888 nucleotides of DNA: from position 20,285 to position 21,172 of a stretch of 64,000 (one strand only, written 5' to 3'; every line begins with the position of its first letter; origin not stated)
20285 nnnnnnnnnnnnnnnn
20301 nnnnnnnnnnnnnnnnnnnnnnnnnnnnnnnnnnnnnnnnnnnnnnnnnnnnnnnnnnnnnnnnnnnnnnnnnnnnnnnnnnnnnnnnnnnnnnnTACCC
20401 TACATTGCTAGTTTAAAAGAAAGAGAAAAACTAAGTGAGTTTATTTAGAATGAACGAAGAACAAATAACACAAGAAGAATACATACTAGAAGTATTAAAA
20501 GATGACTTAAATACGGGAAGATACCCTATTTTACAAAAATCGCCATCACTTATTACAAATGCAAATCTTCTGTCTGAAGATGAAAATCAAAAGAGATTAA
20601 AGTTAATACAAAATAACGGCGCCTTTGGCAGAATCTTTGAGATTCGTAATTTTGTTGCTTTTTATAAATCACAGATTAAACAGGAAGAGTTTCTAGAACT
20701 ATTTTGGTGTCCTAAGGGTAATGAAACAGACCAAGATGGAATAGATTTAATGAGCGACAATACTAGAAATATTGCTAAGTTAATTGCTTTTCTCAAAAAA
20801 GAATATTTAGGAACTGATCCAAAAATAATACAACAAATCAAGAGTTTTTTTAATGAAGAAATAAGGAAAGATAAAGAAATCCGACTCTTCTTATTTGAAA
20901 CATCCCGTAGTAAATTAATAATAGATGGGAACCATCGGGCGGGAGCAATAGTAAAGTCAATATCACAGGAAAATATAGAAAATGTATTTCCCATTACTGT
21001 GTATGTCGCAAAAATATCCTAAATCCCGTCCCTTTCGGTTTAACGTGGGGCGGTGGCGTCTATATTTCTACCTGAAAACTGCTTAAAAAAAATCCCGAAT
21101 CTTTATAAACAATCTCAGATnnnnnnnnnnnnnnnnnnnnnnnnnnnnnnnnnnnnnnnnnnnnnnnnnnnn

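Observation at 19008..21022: Three-gene module of an unknown protein, a HEPN protein and a ParB-like nuclease at the distal end of the island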

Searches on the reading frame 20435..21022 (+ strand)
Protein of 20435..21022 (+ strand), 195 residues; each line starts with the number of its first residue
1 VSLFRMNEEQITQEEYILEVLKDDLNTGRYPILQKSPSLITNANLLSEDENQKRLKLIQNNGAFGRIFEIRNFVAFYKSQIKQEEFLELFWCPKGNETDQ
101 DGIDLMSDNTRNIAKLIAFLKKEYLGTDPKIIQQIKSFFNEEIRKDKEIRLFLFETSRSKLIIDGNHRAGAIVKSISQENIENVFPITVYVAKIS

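Call 3: search_protein_families(library=pfam, proteins=[window:20435-21022:+], max_evalue=1)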
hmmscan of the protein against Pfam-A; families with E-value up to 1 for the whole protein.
window:20435-21022:+ (195 aa): 2 families
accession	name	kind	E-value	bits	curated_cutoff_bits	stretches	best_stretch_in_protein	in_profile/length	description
PF21717.2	DTX3L_a-b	-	0.11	12.9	27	1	92-130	22-61/62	DTX3L, alpha/beta domain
PF03079.20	ARD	-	0.13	12.9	27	1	126-153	72-99/157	ARD/ARD' family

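Call 4: search_protein_families(library=padloc, proteins=[window:20435-21022:+], max_evalue=1)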
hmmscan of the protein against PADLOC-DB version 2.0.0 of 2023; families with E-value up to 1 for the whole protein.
window:20435-21022:+ (195 aa): 1 family
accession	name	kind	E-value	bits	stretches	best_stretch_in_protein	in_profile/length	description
PDLC04262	PDC-M01B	-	0.041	11.6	1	132-180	203-249/259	-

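Call 5: search_protein_families(library=ncbifam, proteins=[window:20435-21022:+], max_evalue=1)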
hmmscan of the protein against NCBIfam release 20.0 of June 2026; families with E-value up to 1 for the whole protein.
window:20435-21022:+ (195 aa): 0 families

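Call 12: search_protein_families(library=phrogs, proteins=[window:20435-21022:+], max_evalue=1)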
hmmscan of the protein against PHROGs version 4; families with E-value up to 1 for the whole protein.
window:20435-21022:+ (195 aa): 2 families
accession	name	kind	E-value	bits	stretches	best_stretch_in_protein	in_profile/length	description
phrog_8525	-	unknown function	0.044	13.8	1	28-98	46-115/343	-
phrog_11725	-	unknown function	0.36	11.6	0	7-22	37-52/62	-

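Call 19: find_homologous_proteins(query=window:20435-21022:+, max_evalue=0.01)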
Query window:20435-21022:+ (195 aa): 4 proteins with E <= 0.01 among 167 candidates.
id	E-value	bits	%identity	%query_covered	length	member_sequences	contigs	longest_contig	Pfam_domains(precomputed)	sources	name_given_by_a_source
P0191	1.9e-117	407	100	97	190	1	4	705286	-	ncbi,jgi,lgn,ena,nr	ncbi:hypothetical protein KY346_00545 [Candidatus Woesearchaeota archaeon]|nr:hypothetical protein [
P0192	2.0e-42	163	42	95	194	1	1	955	-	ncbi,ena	-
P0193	4.8e-35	139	43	95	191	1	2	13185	-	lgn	-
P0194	1.0e-31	128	41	95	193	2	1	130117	-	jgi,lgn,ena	-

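Call 21: find_encoding_contigs(protein=P0194, flank=6000, max_places=3)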
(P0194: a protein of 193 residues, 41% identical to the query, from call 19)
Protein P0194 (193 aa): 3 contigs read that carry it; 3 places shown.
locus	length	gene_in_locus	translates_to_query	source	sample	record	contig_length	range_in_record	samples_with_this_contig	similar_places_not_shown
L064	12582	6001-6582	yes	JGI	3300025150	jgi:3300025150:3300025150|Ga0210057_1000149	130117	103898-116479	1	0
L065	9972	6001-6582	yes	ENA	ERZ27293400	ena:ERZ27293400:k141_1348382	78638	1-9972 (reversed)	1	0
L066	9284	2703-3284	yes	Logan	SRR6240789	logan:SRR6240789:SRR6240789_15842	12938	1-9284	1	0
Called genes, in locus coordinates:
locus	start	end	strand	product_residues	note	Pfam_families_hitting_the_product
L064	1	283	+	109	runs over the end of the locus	PF01451:LMWPc (faint)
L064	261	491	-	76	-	-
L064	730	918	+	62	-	-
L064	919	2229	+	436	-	-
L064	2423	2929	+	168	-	-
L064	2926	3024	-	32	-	-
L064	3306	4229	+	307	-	PF00535:Glycos_transf_2, PF10111:Glyco_tranf_2_2, PF13641:Glyco_tranf_2_3 (weak)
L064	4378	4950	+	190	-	PF01936:NYN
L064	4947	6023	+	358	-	PF13439:Glyco_transf_4, PF13477:Glyco_trans_4_2, PF13579:Glyco_trans_4_4 (weak), PF00534:Glycos_transf_1, PF13692:Glyco_trans_1_4, PF20706:GT4-conflict (weak)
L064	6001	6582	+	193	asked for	-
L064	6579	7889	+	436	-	PF27533:CapK_C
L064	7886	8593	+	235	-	PF13489:Methyltransf_23, PF08241:Methyltransf_11, PF08242:Methyltransf_12 (weak), PF13649:Methyltransf_25, PF13847:Methyltransf_31, PF01209:Ubie_methyltran (weak)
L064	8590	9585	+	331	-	PF04015:DUF362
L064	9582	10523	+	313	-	PF00535:Glycos_transf_2, PF10111:Glyco_tranf_2_2, PF13641:Glyco_tranf_2_3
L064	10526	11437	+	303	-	PF03706:LPG_synthase_TM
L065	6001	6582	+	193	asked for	-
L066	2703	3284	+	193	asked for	-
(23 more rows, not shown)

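Call 22: find_encoding_contigs(protein=P0193, flank=6000, max_places=3)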
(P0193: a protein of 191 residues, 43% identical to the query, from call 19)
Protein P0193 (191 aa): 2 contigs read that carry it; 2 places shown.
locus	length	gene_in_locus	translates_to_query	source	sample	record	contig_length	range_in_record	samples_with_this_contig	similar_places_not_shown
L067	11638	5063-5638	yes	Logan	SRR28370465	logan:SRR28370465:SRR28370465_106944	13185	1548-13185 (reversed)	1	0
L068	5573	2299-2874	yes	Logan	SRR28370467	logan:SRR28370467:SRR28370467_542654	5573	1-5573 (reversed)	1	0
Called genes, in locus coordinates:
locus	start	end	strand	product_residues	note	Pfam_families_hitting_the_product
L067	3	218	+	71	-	?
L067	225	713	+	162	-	-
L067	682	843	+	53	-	-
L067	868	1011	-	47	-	-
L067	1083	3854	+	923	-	PF04313:HSDR_N, PF00270:DEAD, PF04851:ResIII, PF18766:SWI2_SNF2, PF00271:Helicase_C (weak), PF08463:EcoEI_R_C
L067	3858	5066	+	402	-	PF01420:Methylase_S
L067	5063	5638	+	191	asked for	-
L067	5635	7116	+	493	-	PF12161:HsdM_N, PF07669:Eco57I (faint), PF02384:N6_Mtase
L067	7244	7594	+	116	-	-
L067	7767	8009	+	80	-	-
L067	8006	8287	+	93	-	-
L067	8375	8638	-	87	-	PF09851:SHOCT (weak)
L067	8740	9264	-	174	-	-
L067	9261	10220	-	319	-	-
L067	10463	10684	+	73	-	-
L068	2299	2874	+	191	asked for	-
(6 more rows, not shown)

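Call 24: search_solved_structures(query=A2, max_evalue=10, show_alignments=3)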
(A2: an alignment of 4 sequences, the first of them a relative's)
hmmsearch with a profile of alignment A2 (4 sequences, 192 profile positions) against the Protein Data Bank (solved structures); distinct sequences matched with E-value up to 10: 1.
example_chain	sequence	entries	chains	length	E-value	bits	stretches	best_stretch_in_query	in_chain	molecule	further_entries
8d08_A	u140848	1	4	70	0.38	13.5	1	100-154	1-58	HALC4_135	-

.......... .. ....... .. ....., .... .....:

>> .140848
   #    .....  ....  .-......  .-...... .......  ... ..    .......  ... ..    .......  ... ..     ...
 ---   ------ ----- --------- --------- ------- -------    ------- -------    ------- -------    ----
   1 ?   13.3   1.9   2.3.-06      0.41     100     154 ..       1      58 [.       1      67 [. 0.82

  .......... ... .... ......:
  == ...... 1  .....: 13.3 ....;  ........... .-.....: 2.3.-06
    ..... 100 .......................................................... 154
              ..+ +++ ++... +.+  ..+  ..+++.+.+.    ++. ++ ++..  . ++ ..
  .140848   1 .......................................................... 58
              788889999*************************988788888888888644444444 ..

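Call 39: search_protein_representatives(alignment_id=A2)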
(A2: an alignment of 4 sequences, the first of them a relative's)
Query: 4 sequences, 192 profile positions. Proteins with E-value up to 0.001 (for the whole library): 19; up to 1e-10: 15; up to 1e-30: 8. The best 19 are listed.
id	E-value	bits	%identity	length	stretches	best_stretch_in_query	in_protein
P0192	8.4e-91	319.0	-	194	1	2-191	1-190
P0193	4.6e-89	313.3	-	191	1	2-191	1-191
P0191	2.7e-88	310.8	-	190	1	1-189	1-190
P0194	1.9e-83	295.0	-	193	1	2-191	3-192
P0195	1.1e-54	201.2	-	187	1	2-186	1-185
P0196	1.3e-41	158.6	-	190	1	5-190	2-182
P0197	2.4e-35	138.1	-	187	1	3-189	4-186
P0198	8.7e-34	133.0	-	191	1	2-172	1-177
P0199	2.9e-27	111.8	-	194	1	1-187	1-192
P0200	1.2e-24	103.2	-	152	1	35-175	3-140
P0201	5.2e-24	101.1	-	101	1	4-77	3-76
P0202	1.0e-19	87.1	-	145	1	50-187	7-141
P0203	1.1e-16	77.2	-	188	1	4-186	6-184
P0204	1.1e-15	73.9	-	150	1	52-185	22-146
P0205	4.3e-15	72.0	-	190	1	10-184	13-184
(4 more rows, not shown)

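Call 44: search_solved_structures(query=A5, max_evalue=10, show_alignments=4)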
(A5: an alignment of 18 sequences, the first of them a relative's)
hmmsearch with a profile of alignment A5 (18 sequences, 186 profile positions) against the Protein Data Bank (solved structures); distinct sequences matched with E-value up to 10: 1.
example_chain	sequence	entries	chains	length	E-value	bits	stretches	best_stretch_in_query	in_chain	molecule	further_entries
6o60_C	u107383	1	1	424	0.4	13.7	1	72-167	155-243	F-box/LRR-repeat protein 2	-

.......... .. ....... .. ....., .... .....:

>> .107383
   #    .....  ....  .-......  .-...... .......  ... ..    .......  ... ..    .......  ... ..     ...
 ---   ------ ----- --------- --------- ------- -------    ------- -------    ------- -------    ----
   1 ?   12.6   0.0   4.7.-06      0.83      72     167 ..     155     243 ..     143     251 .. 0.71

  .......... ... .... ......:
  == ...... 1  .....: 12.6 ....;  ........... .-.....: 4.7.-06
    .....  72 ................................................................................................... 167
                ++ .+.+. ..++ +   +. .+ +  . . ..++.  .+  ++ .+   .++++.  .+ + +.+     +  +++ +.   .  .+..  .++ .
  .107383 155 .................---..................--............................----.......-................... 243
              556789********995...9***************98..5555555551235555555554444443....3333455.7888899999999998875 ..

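Call 46: search_protein_families(library=pfam, alignment_id=A5, max_evalue=1)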
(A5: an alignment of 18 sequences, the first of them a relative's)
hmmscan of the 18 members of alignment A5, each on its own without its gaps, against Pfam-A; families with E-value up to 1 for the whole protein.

A. member 1, P0191 (190 aa): 2 families
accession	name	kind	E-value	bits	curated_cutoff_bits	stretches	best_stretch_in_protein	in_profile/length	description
PF03079.20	ARD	-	0.13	12.9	27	1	121-148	72-99/157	ARD/ARD' family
PF21717.2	DTX3L_a-b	-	0.13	12.7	27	1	87-125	22-61/62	DTX3L, alpha/beta domain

B. families by the number of members that match (of 18 scanned): 19 families
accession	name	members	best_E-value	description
PF14072.11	DndB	2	0.015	DNA-sulfur modification-associated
PF24550.1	LIS_MGM1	2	0.12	Dynamin-like GTPase MGM1-like, lipid interacting stalk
PF21807.2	PfEMP1_CIDRalpha1_dom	1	0.01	PfEMP1 protein, CIDRalpha1 domain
PF01669.22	Myelin_MBP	1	0.018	Myelin basic protein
PF22162.2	PFIN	1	0.018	Plasmid Fertility inhibition factor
PF16544.10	STAR_dimer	1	0.044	Homodimerisation region of STAR domain protein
PF05015.19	HigB-like_toxin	1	0.053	RelE-like toxin of type II toxin-antitoxin system HigB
PF03998.19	Utp11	1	0.058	Utp11 protein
PF06245.16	DUF1015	1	0.072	Protein of unknown function (DUF1015)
PF05600.17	CDK5RAP3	1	0.083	CDK5 regulatory subunit-associated protein 3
PF10678.14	DUF2492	1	0.083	Protein of unknown function (DUF2492)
PF20788.2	YuA_Gp49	1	0.083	YuA phage, Gp49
PF21186.2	DUF6852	1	0.093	Domain of unknown function (DUF6852)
PF07189.16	SF3b10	1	0.11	Splicing factor 3B subunit 10 (SF3b10)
PF03079.20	ARD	1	0.13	ARD/ARD' family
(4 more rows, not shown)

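Call 75: find_encoding_contigs(protein=P0195, flank=6000, max_places=2)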
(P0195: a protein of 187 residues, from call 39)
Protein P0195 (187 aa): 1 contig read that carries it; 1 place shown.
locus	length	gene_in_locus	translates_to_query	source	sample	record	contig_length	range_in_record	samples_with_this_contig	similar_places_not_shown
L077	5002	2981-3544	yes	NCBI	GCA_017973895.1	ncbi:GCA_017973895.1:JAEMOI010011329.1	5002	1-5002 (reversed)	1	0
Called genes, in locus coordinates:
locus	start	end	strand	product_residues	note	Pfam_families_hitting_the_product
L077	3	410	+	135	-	?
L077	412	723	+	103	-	-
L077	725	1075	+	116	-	PF10049:DUF2283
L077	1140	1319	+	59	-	-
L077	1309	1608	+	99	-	-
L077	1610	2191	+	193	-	-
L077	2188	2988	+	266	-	-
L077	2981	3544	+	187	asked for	-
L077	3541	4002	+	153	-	-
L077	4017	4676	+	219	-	PF01420:Methylase_S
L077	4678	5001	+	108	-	?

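Call 76: find_encoding_contigs(protein=P0197, flank=6000, max_places=2)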
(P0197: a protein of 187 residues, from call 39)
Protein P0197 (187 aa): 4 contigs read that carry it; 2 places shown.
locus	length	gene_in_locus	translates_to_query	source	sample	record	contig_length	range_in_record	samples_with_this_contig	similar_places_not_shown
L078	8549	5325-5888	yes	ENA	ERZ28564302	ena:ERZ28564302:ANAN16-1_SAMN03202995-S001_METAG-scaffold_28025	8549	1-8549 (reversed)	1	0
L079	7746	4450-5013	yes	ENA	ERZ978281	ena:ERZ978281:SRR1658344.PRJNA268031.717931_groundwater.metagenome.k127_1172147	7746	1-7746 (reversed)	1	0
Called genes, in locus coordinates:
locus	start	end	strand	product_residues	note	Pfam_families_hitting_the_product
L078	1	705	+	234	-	?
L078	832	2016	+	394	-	-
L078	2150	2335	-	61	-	-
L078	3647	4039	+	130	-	-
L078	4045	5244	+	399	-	PF01548:DEDD_Tnp_IS110, PF02371:Transposase_20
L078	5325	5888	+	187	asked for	-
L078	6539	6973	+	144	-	-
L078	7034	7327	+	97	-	-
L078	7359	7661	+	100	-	-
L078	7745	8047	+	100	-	-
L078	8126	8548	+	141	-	?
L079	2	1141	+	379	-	?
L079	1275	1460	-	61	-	-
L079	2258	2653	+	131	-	-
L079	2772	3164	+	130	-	-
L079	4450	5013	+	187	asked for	-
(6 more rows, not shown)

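Call 77: find_encoding_contigs(protein=P0196, flank=6000, max_places=1)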
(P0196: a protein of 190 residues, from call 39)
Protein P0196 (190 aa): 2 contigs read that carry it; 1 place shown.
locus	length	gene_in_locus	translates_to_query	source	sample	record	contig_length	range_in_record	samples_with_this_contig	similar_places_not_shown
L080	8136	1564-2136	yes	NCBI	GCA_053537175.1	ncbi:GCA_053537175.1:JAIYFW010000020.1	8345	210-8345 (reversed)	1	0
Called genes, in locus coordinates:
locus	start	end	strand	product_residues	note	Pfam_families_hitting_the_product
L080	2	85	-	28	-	?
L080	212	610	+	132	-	-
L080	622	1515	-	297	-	-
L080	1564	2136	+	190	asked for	-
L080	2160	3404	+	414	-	PF03952:Enolase_N, PF00113:Enolase_C, PF13378:MR_MLE_C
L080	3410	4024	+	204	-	PF01135:PCMT, PF00398:RrnaAD, PF13847:Methyltransf_31 (weak), PF13649:Methyltransf_25 (weak)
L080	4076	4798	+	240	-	PF01026:TatD_DNase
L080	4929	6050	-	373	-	PF00155:Aminotran_1_2, PF01041:DegT_DnrJ_EryC1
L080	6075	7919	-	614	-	-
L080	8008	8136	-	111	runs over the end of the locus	?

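Call 78: find_encoding_contigs(protein=P0199, flank=6000, max_places=1)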
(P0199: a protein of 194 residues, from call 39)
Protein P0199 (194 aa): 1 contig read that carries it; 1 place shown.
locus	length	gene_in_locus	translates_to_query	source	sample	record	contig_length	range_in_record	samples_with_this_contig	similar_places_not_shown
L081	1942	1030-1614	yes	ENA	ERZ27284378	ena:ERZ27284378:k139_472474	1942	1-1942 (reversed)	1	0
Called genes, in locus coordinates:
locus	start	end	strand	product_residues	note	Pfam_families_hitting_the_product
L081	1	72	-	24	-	?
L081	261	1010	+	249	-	-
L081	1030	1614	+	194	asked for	-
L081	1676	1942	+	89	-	?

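Call 97: find_related_loci(query=A2, collection=metagenome_contigs, flank=6000)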
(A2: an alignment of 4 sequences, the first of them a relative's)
Query A2 (190 aa) in metagenome_contigs; peptide patterns used: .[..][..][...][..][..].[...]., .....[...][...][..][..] (x = any residue, [..] = any of these).
327 stretches matched a pattern; 1 encode a relative of the query (tblastn E <= 1e-3); 1 distinct loci.
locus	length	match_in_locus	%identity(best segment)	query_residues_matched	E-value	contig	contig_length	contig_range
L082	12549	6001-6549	41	5-188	1e-37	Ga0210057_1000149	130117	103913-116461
